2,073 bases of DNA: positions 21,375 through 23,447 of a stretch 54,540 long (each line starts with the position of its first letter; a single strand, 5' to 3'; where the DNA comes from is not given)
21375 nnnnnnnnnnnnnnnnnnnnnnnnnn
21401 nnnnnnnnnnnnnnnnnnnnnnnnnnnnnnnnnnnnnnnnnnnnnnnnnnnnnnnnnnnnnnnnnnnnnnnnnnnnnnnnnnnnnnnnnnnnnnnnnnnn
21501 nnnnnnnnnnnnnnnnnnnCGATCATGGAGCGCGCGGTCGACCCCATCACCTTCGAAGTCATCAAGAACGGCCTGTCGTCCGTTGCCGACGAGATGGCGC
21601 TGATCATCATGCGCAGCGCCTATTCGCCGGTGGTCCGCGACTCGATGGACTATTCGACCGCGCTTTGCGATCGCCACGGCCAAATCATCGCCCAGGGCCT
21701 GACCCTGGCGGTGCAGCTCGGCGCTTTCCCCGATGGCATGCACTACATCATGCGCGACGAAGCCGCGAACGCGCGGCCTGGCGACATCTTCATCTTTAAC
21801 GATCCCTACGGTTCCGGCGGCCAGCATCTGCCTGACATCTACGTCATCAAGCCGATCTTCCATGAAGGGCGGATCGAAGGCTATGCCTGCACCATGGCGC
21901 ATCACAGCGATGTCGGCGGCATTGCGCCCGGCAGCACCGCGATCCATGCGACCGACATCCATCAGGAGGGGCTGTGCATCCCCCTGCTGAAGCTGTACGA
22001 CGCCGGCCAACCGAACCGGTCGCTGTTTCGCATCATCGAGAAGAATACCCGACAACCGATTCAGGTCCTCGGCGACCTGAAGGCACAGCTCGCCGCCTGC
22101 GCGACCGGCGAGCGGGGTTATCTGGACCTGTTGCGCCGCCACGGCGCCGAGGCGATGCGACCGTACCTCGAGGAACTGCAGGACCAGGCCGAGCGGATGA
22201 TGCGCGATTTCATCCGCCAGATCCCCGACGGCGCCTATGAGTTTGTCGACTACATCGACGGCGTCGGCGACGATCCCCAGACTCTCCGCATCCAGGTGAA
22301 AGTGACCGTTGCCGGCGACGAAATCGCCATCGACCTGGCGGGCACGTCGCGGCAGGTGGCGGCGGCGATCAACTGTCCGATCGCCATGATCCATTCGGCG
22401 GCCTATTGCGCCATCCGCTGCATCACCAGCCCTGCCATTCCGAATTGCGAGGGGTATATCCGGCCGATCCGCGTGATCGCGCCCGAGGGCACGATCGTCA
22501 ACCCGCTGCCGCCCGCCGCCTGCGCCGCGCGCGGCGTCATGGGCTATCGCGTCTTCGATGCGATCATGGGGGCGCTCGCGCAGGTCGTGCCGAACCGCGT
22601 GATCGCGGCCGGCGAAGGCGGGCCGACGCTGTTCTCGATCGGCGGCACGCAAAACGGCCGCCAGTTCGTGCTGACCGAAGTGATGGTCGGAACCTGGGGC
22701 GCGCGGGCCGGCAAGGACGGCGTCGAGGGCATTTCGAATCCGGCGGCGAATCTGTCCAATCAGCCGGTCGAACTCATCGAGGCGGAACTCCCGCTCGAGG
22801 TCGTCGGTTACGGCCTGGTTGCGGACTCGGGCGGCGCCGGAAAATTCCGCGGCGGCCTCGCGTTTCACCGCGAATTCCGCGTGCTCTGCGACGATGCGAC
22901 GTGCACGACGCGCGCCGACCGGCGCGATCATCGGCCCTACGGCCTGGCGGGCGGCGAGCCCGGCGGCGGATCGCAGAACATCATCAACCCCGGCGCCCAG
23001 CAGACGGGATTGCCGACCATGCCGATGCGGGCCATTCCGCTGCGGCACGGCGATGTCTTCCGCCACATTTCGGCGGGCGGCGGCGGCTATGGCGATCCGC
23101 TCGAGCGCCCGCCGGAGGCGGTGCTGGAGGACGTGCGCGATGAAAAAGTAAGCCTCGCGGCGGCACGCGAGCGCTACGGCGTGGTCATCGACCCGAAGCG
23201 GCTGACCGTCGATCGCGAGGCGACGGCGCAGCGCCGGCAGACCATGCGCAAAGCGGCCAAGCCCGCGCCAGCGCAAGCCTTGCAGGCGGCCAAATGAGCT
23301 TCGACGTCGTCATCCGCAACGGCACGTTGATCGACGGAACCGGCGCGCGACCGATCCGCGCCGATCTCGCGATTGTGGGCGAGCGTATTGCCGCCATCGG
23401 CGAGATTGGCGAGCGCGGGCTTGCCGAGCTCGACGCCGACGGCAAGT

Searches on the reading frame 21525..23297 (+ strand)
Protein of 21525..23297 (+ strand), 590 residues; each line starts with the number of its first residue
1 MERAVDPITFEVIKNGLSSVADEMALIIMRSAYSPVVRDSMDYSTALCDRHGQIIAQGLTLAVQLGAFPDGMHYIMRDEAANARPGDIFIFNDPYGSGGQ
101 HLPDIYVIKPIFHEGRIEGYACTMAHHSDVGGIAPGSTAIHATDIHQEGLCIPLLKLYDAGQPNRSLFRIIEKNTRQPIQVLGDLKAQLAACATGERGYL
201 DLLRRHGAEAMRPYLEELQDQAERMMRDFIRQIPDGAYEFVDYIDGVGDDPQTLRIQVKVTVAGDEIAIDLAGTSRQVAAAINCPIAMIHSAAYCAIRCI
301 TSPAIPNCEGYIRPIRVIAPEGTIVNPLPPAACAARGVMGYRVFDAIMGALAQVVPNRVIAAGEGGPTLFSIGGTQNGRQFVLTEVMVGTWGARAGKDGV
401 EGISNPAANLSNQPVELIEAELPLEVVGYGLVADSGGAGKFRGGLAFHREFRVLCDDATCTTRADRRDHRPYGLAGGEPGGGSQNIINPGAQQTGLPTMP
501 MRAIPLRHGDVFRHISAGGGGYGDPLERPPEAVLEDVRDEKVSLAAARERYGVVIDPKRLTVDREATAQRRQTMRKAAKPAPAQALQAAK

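Call 5: search_protein_families(library=pfam, proteins=[window:21525-23297:+])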
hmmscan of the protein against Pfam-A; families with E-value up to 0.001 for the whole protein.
window:21525-23297:+ (590 aa): 1 family
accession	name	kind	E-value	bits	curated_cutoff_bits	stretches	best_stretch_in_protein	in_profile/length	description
PF02538.19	Hydantoinase_B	-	1.9e-172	574.8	26.8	1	6-525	1-519/519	Hydantoinase B/oxoprolinase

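Call 7: search_protein_families(library=ncbifam, proteins=[window:21525-23297:+], max_evalue=0.00001)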
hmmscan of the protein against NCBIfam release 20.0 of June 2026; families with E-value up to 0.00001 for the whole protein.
window:21525-23297:+ (590 aa): 2 families
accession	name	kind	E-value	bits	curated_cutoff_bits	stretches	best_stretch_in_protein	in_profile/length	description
NF050157.1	CapLactmsBetCapB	equivalog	2.6e-87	293.4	1000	1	5-572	1-576/577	caprolactamase subunit beta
NF042976.1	AcphenoCarb_ApcD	equivalog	3.4e-42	144.6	1500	2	4-446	28-482/685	acetophenone carboxylase subunit delta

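Call 65: search_solved_structures(query=window:21525-23297:+, max_evalue=1e-40, show_alignments=2)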
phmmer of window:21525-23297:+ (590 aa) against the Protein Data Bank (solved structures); distinct sequences matched with E-value up to 1e-40: 2.
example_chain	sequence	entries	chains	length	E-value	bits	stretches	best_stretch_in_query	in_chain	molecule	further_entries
7hk5_A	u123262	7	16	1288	2e-99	336.8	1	2-573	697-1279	N-methylhydantoinase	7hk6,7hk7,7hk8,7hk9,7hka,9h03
6yra_B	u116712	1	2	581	1.9e-69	237.9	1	4-567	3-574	Hydantoinase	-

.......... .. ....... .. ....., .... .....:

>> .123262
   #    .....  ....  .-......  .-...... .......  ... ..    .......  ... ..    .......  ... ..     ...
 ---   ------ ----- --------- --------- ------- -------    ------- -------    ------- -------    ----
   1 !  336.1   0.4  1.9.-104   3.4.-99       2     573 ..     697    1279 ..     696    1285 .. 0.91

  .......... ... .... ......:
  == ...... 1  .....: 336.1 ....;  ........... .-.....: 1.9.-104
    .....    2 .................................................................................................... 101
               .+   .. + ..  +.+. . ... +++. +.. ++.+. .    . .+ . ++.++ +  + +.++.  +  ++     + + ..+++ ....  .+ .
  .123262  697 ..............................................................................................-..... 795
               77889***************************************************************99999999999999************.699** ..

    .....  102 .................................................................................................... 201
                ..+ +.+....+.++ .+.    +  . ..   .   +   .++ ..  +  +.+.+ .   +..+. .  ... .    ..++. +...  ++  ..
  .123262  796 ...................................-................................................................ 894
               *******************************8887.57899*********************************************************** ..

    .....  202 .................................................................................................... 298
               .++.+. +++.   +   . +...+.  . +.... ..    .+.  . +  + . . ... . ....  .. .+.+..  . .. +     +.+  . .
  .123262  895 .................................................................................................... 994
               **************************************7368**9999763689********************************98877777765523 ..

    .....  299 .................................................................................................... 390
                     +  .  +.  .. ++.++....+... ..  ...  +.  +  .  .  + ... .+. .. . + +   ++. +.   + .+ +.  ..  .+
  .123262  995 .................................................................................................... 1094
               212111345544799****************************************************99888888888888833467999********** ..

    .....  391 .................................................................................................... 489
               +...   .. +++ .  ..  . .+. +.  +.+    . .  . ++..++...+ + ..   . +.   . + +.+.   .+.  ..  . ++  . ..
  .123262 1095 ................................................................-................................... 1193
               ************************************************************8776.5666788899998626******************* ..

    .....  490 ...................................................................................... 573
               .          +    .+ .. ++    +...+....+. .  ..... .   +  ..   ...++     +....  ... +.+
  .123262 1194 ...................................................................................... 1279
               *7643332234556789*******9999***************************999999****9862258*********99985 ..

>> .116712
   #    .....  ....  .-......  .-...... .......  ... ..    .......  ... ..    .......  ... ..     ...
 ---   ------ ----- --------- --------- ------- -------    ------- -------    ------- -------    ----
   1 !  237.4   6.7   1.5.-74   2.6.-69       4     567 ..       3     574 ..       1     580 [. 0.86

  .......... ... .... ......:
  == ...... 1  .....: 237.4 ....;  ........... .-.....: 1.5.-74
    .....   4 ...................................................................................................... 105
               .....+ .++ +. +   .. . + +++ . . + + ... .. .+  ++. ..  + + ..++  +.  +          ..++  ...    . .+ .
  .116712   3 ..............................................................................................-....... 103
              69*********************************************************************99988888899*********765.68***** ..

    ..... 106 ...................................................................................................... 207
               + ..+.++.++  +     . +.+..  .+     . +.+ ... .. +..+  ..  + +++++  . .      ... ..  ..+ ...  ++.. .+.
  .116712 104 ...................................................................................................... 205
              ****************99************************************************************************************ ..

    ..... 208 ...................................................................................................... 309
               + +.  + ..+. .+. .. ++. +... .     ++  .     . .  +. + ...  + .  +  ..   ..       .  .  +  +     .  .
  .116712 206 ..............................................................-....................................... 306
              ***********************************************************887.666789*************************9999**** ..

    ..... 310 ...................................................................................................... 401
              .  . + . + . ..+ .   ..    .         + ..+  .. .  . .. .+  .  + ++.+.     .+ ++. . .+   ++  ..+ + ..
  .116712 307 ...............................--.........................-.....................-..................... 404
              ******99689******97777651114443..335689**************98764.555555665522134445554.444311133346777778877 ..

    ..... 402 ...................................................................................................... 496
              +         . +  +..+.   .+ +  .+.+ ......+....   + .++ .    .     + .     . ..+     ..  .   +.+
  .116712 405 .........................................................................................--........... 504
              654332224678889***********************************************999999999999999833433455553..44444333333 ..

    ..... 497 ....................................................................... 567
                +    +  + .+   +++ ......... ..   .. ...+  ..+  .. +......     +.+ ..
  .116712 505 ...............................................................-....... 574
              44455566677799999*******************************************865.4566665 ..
